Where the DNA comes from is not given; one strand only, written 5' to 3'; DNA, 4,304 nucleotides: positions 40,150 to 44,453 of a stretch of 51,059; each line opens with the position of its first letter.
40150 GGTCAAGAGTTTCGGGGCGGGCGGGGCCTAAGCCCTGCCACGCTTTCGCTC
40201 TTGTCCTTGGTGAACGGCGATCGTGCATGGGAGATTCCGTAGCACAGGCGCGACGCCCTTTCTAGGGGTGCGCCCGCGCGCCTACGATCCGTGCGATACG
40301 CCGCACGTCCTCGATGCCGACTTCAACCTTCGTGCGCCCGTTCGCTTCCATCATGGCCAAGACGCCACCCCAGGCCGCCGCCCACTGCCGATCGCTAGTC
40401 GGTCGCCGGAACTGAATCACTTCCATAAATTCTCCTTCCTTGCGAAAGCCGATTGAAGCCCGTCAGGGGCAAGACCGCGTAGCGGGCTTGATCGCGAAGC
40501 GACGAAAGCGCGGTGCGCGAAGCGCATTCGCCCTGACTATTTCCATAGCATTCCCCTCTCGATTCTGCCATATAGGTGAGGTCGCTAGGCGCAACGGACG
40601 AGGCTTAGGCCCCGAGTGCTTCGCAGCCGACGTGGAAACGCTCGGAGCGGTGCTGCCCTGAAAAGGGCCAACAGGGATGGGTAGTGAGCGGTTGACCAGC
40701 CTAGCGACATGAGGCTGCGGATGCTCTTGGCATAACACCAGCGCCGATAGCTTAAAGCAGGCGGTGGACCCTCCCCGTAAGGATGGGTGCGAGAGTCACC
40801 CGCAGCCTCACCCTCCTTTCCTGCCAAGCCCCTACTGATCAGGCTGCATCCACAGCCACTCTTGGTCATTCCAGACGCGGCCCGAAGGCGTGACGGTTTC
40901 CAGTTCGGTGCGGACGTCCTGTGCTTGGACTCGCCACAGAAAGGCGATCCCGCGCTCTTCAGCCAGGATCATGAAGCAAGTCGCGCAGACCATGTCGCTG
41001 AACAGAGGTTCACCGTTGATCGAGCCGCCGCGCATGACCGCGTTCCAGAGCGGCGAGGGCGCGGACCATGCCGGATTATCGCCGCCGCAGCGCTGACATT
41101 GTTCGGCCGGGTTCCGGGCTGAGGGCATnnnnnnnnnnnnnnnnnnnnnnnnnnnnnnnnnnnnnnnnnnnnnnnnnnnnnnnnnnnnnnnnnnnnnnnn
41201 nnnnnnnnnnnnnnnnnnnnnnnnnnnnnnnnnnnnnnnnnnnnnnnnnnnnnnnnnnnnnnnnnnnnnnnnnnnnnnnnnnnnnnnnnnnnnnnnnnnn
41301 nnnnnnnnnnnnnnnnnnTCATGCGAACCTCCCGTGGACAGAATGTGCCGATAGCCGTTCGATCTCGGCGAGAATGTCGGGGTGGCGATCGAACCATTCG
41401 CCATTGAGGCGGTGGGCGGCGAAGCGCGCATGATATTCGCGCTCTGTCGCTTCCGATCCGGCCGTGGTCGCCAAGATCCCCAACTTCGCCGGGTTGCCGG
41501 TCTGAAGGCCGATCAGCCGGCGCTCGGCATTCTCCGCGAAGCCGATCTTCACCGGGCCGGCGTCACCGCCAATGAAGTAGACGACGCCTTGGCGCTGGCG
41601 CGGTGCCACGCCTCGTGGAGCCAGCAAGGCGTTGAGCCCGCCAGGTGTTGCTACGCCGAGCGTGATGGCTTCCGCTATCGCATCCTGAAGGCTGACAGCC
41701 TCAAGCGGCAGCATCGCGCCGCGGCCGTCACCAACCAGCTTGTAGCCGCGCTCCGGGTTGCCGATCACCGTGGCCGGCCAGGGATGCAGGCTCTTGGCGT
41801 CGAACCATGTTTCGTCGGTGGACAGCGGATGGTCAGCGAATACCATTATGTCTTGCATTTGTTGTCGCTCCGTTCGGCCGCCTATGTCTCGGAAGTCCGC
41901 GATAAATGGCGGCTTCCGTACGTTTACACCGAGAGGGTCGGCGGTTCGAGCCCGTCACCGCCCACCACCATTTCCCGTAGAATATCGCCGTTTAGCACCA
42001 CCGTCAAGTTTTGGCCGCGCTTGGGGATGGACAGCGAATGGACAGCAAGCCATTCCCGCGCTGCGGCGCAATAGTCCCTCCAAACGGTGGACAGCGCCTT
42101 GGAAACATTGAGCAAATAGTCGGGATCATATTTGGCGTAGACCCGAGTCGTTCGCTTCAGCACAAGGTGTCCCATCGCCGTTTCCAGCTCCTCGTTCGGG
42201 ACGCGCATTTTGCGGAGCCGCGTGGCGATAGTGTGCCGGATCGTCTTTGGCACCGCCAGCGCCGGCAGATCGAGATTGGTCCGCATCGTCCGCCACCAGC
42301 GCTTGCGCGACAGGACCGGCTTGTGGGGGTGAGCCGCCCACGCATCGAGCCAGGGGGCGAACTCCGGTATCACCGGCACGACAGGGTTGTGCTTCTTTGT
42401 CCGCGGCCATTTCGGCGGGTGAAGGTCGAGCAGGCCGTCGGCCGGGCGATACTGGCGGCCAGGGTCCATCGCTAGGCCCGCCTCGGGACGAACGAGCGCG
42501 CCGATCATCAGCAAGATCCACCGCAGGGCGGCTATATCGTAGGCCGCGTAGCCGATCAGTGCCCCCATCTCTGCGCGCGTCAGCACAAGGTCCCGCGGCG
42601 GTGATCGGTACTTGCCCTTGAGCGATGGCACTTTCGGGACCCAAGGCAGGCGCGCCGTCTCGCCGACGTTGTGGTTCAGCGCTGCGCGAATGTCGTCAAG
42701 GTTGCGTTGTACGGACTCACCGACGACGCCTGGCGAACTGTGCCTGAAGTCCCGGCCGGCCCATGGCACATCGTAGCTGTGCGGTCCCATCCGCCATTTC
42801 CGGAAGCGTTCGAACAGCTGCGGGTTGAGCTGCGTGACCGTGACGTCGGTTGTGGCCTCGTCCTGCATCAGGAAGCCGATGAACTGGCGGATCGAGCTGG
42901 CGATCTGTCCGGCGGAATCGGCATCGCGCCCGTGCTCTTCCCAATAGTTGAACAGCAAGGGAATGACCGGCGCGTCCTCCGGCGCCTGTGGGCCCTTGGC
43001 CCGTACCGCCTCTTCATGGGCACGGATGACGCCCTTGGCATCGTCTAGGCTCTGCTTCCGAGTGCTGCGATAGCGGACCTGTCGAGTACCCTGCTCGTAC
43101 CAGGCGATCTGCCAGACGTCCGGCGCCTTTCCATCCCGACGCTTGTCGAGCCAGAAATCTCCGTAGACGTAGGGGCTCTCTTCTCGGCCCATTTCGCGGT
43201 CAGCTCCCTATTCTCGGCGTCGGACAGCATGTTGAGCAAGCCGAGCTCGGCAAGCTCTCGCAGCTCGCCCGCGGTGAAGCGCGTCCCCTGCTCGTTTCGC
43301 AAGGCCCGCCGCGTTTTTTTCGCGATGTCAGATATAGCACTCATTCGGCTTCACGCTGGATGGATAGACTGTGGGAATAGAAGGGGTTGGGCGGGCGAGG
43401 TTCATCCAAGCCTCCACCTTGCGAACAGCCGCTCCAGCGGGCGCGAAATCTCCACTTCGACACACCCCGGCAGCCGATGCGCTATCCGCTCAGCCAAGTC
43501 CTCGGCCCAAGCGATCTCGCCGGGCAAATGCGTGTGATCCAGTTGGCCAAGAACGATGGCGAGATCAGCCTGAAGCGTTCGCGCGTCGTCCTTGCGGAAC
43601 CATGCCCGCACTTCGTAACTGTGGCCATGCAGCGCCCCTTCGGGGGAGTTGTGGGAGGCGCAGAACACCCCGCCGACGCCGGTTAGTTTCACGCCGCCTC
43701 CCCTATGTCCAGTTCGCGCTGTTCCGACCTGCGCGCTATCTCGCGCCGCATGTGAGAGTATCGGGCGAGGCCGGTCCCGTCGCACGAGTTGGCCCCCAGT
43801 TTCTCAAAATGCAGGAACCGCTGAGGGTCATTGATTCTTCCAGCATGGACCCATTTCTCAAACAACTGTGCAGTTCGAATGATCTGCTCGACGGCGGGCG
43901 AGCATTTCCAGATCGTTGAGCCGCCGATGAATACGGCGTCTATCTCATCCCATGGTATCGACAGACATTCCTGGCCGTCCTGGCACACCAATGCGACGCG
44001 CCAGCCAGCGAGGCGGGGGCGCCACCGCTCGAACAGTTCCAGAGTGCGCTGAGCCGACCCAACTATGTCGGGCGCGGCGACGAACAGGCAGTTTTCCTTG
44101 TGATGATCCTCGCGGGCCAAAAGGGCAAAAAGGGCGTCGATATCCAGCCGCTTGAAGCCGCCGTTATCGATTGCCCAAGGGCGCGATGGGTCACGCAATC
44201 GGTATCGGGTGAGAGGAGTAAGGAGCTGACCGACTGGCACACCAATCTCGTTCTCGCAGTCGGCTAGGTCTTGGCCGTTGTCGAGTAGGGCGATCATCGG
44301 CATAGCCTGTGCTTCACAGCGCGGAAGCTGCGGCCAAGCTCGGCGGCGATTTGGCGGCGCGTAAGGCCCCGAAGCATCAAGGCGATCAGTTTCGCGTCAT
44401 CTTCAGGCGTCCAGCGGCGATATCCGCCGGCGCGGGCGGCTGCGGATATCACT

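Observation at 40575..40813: About 240-nt candidate structured RNA in a 400-nt gene-free gap, on the strand opposite to the flanking genes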

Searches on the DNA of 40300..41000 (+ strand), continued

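Call 70: get_annotated_region(hit=H39, flank=9000)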
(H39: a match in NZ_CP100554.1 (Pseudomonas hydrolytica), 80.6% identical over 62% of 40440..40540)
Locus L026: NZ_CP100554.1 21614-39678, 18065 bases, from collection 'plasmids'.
description: Pseudomonas hydrolytica strain KHPS2 plasmid unnamed, complete sequence
organism: Pseudomonas hydrolytica (NCBI taxid 2493633)
taxonomy: Bacteria; Pseudomonadota; Gammaproteobacteria; Pseudomonadales; Pseudomonadaceae; Pseudomonas; Pseudomonas hydrolytica
host: -; source: cell culture,wastewater treatment plant; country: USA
typing (MOB-suite, as given by PLSDB): non-mobilizable
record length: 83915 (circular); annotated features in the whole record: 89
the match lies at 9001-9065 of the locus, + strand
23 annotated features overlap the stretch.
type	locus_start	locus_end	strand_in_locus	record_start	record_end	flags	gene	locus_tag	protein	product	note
CDS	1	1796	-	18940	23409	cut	-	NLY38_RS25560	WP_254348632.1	LPD7 domain-containing protein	-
CDS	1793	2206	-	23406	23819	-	mobC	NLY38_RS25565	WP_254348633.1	plasmid mobilization relaxosome protein MobC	-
CDS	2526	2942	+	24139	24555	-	-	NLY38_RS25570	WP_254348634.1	type IV secretory system conjugative DNA transfer family protein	-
CDS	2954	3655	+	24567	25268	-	stbB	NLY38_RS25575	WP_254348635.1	StbB family protein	-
CDS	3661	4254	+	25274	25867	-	-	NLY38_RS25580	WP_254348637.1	hypothetical protein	-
CDS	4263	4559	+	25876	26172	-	-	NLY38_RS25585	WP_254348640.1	TrbM/KikA/MpfK family conjugal transfer protein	-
CDS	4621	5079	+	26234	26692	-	-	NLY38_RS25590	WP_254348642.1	hypothetical protein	-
CDS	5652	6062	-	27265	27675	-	-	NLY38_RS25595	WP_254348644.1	hypothetical protein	-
CDS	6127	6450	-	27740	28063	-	-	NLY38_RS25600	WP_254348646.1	helix-turn-helix transcriptional regulator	-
CDS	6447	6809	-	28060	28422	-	-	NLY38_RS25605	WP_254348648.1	type II toxin-antitoxin system RelE/ParE family toxin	-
CDS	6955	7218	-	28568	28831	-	-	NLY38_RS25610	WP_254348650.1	hypothetical protein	-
CDS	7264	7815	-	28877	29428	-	-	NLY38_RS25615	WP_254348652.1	hypothetical protein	-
CDS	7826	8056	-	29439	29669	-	-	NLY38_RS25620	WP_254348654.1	hypothetical protein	-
CDS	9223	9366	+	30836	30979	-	-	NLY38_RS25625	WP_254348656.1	hypothetical protein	-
CDS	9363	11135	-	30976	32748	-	-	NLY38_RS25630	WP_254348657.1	DNA cytosine methyltransferase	-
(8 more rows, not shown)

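Call 71: get_annotated_region(hit=H24, flank=5000)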
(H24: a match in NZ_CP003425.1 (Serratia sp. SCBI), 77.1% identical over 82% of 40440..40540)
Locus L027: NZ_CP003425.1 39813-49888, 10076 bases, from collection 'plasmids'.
description: Serratia sp. SCBI plasmid SCBI_Pl, complete sequence
organism: Serratia sp. SCBI (NCBI taxid 488142)
taxonomy: Bacteria; Pseudomonadota; Gammaproteobacteria; Enterobacterales; Yersiniaceae; Serratia; Serratia sp. SCBI
host: -; source: Caenorhabditis briggsae,soil; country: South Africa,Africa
typing (MOB-suite, as given by PLSDB): conjugative; replicon IncI1; relaxase MOBF; mating-pair formation MPF_F
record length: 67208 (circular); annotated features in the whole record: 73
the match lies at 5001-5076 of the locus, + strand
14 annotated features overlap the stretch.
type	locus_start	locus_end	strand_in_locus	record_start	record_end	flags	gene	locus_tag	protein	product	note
CDS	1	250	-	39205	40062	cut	-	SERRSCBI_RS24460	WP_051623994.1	queuosine precursor transporter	GO:1990397 - queuosine salvage [Evidence IEA]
CDS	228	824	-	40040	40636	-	-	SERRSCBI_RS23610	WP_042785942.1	helix-turn-helix transcriptional regulator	-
CDS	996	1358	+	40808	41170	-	-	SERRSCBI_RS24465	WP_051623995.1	helix-turn-helix transcriptional regulator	-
CDS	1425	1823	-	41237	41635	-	traM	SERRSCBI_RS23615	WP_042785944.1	conjugal transfer relaxosome DNA-binding protein TraM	-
CDS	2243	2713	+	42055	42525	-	-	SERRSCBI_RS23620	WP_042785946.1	transglycosylase SLT domain-containing protein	-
CDS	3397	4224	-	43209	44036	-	-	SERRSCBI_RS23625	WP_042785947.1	DUF932 domain-containing protein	-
CDS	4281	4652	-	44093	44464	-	-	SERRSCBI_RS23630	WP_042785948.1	hypothetical protein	-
CDS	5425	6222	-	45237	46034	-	-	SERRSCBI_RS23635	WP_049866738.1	N-6 DNA methylase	GO:0006306 - DNA methylation [Evidence IEA]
CDS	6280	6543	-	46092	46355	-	-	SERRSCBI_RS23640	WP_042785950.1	hypothetical protein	-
CDS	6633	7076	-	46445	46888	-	-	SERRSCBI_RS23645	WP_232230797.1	hypothetical protein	-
CDS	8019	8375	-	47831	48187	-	-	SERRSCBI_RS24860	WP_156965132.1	hypothetical protein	-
CDS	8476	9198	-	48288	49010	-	-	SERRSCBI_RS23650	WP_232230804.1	plasmid SOS inhibition protein A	-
CDS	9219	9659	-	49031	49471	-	psiB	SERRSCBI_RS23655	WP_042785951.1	conjugation system SOS inhibitor PsiB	-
CDS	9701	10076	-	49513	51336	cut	-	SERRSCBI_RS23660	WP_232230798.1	ParC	-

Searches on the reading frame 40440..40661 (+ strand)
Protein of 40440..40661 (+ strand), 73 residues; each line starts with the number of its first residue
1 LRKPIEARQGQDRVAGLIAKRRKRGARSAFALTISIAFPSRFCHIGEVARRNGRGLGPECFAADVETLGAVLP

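Call 91: search_protein_families(library=phrogs, proteins=[window:40440-40661:+], max_evalue=0.1)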
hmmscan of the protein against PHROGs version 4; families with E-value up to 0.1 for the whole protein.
window:40440-40661:+ (73 aa): 0 families

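Call 92: search_protein_families(library=pfam, proteins=[window:40440-40661:+], max_evalue=0.1)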
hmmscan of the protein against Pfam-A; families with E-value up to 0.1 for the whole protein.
window:40440-40661:+ (73 aa): 0 families

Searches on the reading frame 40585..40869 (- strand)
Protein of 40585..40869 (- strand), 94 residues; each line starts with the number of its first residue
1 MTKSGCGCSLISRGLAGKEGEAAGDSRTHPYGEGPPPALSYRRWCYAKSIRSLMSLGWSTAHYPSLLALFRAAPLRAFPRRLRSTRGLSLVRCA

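Call 68: find_homologous_proteins(query=window:40585-40869:-, max_evalue=0.01)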
Query window:40585-40869:-: 8 candidates shared short words with the query, none scored E <= 0.01.
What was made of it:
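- Checked: The 94-aa ORF finds nothing in the 5.8-billion-protein collection (call 68).
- Tried and rejected: Searching the spurious 94-aa ORF against 5.8 billion proteins found nothing (call 68).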

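Call 91: search_protein_families(library=phrogs, proteins=[window:40585-40869:-], max_evalue=0.1)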
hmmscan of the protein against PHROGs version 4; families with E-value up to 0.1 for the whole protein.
window:40585-40869:- (94 aa): 0 families

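Call 92: search_protein_families(library=pfam, proteins=[window:40585-40869:-], max_evalue=0.1)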
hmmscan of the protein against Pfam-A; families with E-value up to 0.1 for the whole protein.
window:40585-40869:- (94 aa): 0 families

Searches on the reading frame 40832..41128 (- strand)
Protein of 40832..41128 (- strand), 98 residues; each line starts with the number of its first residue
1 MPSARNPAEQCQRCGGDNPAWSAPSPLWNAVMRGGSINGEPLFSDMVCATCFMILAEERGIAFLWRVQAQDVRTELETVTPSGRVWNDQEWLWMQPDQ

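Call 15: find_related_loci(query=window:40832-41128:-, collection=viral_contigs, flank=4000)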
Query window:40832-41128:- (98 aa) in viral_contigs; peptide patterns used: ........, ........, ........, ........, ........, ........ (x = any residue, [..] = any of these).
19 stretches matched a pattern; 13 encode a relative of the query (tblastn E <= 1e-3); 13 distinct loci.
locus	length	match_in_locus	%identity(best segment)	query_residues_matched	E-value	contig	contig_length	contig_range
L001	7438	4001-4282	74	4-97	2e-45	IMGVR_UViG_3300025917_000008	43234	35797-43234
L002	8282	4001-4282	66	3-96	3e-42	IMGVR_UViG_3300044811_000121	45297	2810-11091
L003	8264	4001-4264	68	9-96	1e-39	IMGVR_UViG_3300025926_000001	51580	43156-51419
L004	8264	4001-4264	67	8-95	6e-37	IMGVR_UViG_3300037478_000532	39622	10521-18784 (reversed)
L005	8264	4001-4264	61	9-96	3e-36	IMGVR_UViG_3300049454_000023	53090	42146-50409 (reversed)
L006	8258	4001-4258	63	8-93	4e-36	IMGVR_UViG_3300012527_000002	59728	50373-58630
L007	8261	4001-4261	62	9-95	2e-36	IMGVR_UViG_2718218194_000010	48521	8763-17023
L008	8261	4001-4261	62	9-95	3e-36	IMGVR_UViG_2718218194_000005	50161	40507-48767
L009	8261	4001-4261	62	9-95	2e-36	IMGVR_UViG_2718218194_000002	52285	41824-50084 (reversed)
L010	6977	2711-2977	55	8-96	2e-35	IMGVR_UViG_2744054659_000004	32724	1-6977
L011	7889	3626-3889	58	10-97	9e-33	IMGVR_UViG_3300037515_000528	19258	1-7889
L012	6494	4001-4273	57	6-96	7e-32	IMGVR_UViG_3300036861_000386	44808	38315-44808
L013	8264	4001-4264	51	6-93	1e-26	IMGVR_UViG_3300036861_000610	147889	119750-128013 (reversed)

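Call 19: find_encoding_contigs(protein=window:40832-41128:-, flank=3000, max_places=10)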
Protein window:40832-41128:- (98 aa): 4 contigs read that carry it; 1 place shown.
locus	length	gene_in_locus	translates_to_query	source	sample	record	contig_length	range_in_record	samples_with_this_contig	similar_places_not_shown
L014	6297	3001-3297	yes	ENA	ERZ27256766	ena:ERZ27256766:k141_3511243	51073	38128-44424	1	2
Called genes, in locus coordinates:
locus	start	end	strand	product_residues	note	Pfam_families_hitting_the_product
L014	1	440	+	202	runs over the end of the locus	-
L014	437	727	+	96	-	PF01242:PTPS (faint)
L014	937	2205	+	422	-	-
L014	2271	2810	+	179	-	PF10544:T5orf172 (weak), PF13455:MUG113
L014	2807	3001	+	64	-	-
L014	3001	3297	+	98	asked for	-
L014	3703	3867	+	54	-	-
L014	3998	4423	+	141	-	-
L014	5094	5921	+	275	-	-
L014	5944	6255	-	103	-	-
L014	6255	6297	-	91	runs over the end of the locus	-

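Call 31: search_protein_families(library=pfam, proteins=[window:40832-41128:-], max_evalue=0.01)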
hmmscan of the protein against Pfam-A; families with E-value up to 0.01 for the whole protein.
window:40832-41128:- (98 aa): 0 families

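Call 32: search_protein_families(library=phrogs, proteins=[window:40832-41128:-], max_evalue=0.001)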
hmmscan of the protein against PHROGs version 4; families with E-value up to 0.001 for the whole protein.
window:40832-41128:- (98 aa): 0 families

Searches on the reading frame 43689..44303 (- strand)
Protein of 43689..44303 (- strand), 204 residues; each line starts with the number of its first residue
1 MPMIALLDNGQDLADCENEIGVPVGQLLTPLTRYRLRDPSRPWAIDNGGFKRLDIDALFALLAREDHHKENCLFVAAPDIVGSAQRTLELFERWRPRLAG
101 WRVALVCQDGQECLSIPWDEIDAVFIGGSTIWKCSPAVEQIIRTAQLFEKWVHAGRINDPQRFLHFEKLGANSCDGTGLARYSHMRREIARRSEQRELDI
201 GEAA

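Call 31: search_protein_families(library=pfam, proteins=[window:43689-44303:-], max_evalue=0.01)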
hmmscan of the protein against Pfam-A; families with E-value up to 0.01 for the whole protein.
window:43689-44303:- (204 aa): 0 families

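Call 32: search_protein_families(library=phrogs, proteins=[window:43689-44303:-], max_evalue=0.001)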
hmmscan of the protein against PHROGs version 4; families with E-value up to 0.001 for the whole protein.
window:43689-44303:- (204 aa): 1 family
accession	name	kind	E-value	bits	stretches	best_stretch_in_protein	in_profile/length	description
phrog_15826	-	unknown function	3.8e-35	122.5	1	25-183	23-186/212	-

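Call 78: find_encoding_contigs(protein=window:43689-44297:-, flank=10000, max_places=1)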
Protein window:43689-44297:- (202 aa): 3 contigs read that carry it; 1 place shown.
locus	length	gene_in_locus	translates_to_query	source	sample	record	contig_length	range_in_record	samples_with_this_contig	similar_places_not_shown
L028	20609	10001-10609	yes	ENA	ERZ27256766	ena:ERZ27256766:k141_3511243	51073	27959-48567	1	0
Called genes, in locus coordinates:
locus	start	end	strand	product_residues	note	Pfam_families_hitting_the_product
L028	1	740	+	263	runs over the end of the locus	PF13392:HNH_3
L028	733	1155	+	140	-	-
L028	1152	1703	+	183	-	PF27050:Phage_P22_Y8K6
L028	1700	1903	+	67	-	-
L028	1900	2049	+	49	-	-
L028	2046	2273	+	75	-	-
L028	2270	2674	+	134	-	-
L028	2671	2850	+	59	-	-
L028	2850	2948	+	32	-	-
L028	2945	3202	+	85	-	-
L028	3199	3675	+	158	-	-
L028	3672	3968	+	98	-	-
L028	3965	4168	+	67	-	-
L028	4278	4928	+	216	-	PF26128:Gad2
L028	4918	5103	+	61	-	-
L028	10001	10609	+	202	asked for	-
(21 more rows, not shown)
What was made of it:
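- Checked: But the contig's gene calls place about half the copies antisense to, or inside, called genes (call 78).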
